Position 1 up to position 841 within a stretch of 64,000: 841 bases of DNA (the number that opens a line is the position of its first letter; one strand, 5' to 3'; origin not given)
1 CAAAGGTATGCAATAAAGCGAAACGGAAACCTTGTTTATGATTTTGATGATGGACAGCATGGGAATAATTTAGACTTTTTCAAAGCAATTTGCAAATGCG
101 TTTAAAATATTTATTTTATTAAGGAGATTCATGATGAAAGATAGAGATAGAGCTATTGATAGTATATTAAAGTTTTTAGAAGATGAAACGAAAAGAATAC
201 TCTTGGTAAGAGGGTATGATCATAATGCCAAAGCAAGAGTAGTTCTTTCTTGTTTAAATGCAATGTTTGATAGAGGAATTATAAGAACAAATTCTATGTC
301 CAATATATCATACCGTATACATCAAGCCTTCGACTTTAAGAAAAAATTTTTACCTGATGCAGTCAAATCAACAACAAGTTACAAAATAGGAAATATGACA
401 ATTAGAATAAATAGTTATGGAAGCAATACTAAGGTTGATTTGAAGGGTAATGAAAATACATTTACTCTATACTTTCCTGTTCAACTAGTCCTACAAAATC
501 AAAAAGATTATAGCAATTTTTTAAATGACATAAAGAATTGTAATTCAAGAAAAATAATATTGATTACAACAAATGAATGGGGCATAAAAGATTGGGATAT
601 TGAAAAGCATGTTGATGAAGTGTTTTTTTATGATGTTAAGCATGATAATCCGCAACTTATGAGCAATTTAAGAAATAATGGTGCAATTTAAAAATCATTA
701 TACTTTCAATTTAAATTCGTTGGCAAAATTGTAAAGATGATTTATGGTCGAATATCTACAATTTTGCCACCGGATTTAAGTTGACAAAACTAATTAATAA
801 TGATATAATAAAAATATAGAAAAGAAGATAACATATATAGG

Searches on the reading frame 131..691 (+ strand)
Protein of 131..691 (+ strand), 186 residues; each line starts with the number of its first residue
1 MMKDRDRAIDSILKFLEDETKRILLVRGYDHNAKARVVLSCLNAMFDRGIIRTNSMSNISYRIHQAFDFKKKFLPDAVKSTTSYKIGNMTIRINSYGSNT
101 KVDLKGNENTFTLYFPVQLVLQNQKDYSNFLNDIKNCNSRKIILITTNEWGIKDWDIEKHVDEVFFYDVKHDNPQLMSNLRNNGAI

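Call 81: search_protein_families(library=pfam, alignment_id=A5, max_evalue=0.0001)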
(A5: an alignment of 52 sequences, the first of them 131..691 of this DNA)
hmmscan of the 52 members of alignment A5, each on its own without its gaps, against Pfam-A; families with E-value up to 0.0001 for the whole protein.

A. member 1, window:131-691:+ (186 aa): 0 families

B. families by the number of members that match (of 52 scanned): 18 families
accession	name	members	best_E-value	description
PF25311.1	WDGH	1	7.1e-45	WDGH domain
PF04446.17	Thg1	1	4.6e-33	tRNAHis guanylyltransferase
PF01981.21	PTH2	1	2.5e-22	Peptidyl-tRNA hydrolase PTH2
PF22822.1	MrpR_N_CB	1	5.1e-21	MrpR, N-terminal core-binding domain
PF05343.19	Peptidase_M42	1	5.7e-16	M42 glutamyl aminopeptidase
PF20037.4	DUF6440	1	1.5e-13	Family of unknown function (DUF6440)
PF01381.28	HTH_3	1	1.9e-13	Helix-turn-helix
PF22823.1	MrpR_C_cat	1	1.6e-12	MrpR, C-terminal catalytic domain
PF11750.13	DUF3307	1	6.5e-12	Protein of unknown function (DUF3307)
PF04389.22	Peptidase_M28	1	5.4e-10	Peptidase family M28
PF01546.33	Peptidase_M20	1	1.2e-09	Peptidase family M20/M25/M40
PF03235.19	GmrSD_N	1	2.2e-09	GmrSD restriction endonuclease, N-terminal domain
PF06725.17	3D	1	2.8e-09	3D domain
PF12844.13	HTH_19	1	2.8e-08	Helix-turn-helix domain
PF13560.12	HTH_31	1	5e-08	Helix-turn-helix domain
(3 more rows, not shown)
